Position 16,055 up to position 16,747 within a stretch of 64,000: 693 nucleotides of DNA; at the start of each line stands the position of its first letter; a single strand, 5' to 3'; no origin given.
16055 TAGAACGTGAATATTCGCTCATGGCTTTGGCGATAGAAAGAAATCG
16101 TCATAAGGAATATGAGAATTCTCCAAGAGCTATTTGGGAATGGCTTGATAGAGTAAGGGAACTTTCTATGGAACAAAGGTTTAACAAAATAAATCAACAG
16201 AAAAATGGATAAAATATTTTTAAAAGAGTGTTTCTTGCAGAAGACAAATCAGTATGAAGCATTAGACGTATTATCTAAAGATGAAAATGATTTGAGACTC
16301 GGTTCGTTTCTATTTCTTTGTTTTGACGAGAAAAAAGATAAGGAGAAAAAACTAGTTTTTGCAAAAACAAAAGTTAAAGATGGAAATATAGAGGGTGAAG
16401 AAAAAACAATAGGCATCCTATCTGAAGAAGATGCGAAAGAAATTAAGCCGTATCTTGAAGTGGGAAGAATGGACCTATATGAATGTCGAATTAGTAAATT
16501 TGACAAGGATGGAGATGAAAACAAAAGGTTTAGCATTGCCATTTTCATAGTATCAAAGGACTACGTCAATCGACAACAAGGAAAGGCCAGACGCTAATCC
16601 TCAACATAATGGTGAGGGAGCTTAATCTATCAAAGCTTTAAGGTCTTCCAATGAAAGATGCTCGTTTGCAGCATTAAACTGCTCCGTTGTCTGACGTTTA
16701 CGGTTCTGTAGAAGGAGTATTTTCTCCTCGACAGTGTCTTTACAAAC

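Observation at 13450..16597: Orphan giant adenosine-deaminase-fold protein with an overlapping small partner: candidate nucleotide-deaminating defence module without RdrA or CARF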

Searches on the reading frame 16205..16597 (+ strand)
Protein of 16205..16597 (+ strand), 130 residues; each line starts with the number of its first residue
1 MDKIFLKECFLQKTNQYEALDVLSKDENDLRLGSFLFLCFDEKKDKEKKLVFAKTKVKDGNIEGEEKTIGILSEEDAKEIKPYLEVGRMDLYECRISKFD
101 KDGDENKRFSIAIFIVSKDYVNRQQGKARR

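Call 3: search_protein_families(library=pfam, proteins=[window:16205-16597:+], max_evalue=0.1)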
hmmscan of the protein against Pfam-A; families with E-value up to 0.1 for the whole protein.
window:16205-16597:+ (130 aa): 2 families
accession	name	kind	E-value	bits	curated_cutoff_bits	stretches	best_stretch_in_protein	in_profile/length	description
PF21028.2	DUF1285_C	-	0.051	14.3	29.3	1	40-87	7-54/95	Protein of unknown function (DUF1285), C-terminal domain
PF08797.16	HIRAN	-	0.071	13.4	24.7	1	27-113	17-91/96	HIRAN domain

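Call 4: search_protein_families(library=padloc, proteins=[window:16205-16597:+], max_evalue=0.1)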
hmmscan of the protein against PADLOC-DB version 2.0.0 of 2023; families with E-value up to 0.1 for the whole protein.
window:16205-16597:+ (130 aa): 0 families

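Call 5: search_protein_families(library=ncbifam, proteins=[window:16205-16597:+], max_evalue=0.1)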
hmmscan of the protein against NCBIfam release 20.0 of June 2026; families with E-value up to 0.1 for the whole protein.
window:16205-16597:+ (130 aa): 0 families

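Call 10: find_homologous_proteins(query=window:16205-16597:+, max_evalue=0.01)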
Query window:16205-16597:+ (130 aa): 136 proteins with E <= 0.01 among 146 candidates; the best 120 are listed.
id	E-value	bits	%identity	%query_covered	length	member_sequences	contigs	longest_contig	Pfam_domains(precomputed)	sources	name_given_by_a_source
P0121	3.5e-77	274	100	100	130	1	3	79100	-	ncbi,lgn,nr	ncbi:MAG: hypothetical protein Q4A50_01770 [Bacteroidales bacterium]|nr:hypothetical protein [Bacter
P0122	1.3e-76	272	99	100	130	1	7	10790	-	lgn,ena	-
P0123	4.3e-76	271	98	100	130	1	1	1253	-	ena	-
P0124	4.3e-71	254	92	99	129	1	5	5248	-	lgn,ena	-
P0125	4.6e-71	254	93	98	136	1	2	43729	-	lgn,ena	-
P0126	4.6e-71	254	93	98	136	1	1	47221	-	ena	-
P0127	4.6e-71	254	96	96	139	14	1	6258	-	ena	-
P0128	5.0e-71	254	93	98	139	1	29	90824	-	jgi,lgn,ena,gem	jgi:hypothetical protein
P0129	8.1e-71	253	93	98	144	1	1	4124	-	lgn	-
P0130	2.0e-70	252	92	98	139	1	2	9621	-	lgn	-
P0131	2.3e-70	252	92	98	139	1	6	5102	-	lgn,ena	-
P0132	4.3e-70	251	91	98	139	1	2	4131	-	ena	-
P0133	6.5e-70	251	92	98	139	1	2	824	-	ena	-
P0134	6.5e-70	251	92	98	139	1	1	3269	-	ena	-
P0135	6.5e-70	251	92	98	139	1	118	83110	-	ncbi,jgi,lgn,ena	-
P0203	3.3e-51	190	76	98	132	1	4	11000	PF08797.17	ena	-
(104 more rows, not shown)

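Call 38: search_protein_families(library=pfam, alignment_id=A2, max_evalue=0.1)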
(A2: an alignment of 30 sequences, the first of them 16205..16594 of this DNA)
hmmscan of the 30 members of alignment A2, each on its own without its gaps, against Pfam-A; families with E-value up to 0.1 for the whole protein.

A. member 1, window:16205-16594:+ (130 aa): 2 families
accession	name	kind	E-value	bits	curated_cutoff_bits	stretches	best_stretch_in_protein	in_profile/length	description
PF21028.2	DUF1285_C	-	0.051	14.3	29.3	1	40-87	7-54/95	Protein of unknown function (DUF1285), C-terminal domain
PF08797.16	HIRAN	-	0.071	13.4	24.7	1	27-113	17-91/96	HIRAN domain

B. families by the number of members that match (of 30 scanned): 10 families
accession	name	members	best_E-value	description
PF08797.16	HIRAN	11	3.9e-05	HIRAN domain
PF21028.2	DUF1285_C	2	0.036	Protein of unknown function (DUF1285), C-terminal domain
PF16897.10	MMR_HSR1_Xtn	1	0.0067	C-terminal region of MMR_HSR1 domain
PF02298.23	Cu_bind_like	1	0.011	Plastocyanin-like domain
PF14042.11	DUF4247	1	0.022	Domain of unknown function (DUF4247)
PF21706.3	FCSD_central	1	0.035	Sulfide dehydrogenase [flavocytochrome c] flavoprotein chain, central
PF16923.11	Glyco_hydro_63N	1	0.055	Glycosyl hydrolase family 63 N-terminal domain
PF01628.27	HrcA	1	0.077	HrcA protein C terminal domain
PF03489.22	SapB_2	1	0.077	Saposin-like type B, region 2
PF10697.14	DUF2502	1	0.092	Protein of unknown function (DUF2502)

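Call 51: predict_structure(alignment_id=A3)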
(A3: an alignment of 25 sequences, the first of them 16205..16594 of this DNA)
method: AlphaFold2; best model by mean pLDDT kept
length: 130 residues; sequences in the alignment: 25
mean_pLDDT: 71.5   pTM: 0.59
mean pLDDT of the five models: 71.5, 67.4, 67.3, 63.2, 58.0
residues with pLDDT >= 90: 0; 70-90: 79; 50-70: 42; < 50: 9
segments of 3 or more residues with pLDDT < 50: 125-130
pLDDT, mean of each block of 10 residues (from residue 1): 78 74 60 79 65 70 66 84 77 80 73 76 49
secondary structure, 60 per line:
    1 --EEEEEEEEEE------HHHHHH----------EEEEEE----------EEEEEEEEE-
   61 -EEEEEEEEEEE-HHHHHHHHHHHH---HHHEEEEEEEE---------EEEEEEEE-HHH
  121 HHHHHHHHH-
elements in order: E3-12 H19-24 E35-40 E51-59 E62-72 H74-85 E92-99 E109-116 H118-129

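Call 54: fold_search(model_id=the predicted structure, library=pdb)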
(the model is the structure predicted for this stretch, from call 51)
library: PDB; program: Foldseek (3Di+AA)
matches with E <= 10: 192; with E <= 0.001: 0
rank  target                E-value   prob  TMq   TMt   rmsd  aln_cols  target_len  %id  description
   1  6kcs_A                2.6e-02  1.00  0.52  0.57   7.5       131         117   13  Crystal structure of HIRAN domain of HLTF in complex with duplex DNA (released 2020-06-10)
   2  4s0n_D                2.6e-02  0.99  0.50  0.52   8.1       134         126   12  Crystal Structure of HLTF HIRAN Domain bound to DNA (released 2015-05-27)
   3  4s0n_C                3.1e-02  0.99  0.50  0.52   8.1       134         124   12  Crystal Structure of HLTF HIRAN Domain bound to DNA (released 2015-05-27)
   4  5bnh_A                4.0e-02  1.00  0.54  0.57   6.0       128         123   11  Crystal structure of the HLTF HIRAN domain with a ssDNA fragment (released 2016-05-25)
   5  4xzg_A                5.6e-02  0.99  0.52  0.55   7.9       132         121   12  Crystal structure of HIRAN domain of human HLTF (released 2015-04-15)
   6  2gfg_C                3.4e-01  0.07  0.20  0.16  15.4       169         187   12  Crystal structure of a putative adenylate cyclase (bh2851) from bacillus halodurans at 2.12 A resolution (released 2006-05-02)
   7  6l8o                  4.0e-01  0.69  0.48  0.10   8.3       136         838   14  Crystal structure of the K. lactis Rad5 (Hg-derivative) (released 2020-11-11)
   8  7ljp_C                4.0e-01  0.23  0.35  0.32   8.4       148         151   15  Structure of Thermotoga maritima SmpB (released 2022-02-09)
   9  1yem_A                6.4e-01  0.05  0.21  0.17  14.0       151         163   10  Conserved hypothetical protein Pfu-838710-001 from Pyrococcus furiosus (released 2005-01-11)
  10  2gfg_B                7.6e-01  0.05  0.20  0.16  15.2       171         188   13  Crystal structure of a putative adenylate cyclase (bh2851) from bacillus halodurans at 2.12 A resolution (released 2006-05-02)
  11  3sy3_B                8.1e-01  0.05  0.20  0.16  14.4       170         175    9  GBAA_1210 protein, a putative adenylate cyclase, from Bacillus anthracis (released 2011-07-27)
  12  4v8q_B2               8.6e-01  0.23  0.39  0.37   6.0       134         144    9  Complex of SmpB, a tmRNA fragment and EF-Tu-GDP-Kirromycin with the 70S ribosome (released 2014-07-09)
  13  2gfg_A                1.2e+00  0.04  0.20  0.15  15.4       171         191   13  Crystal structure of a putative adenylate cyclase (bh2851) from bacillus halodurans at 2.12 A resolution (released 2006-05-02)
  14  3sy3_C                1.3e+00  0.04  0.19  0.16  14.6       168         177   10  GBAA_1210 protein, a putative adenylate cyclase, from Bacillus anthracis (released 2011-07-27)
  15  8ea3_O                1.5e+00  0.11  0.34  0.11   9.3       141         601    7  V-K CAST Transpososome from Scytonema hofmanni, major configuration (released 2022-11-30)
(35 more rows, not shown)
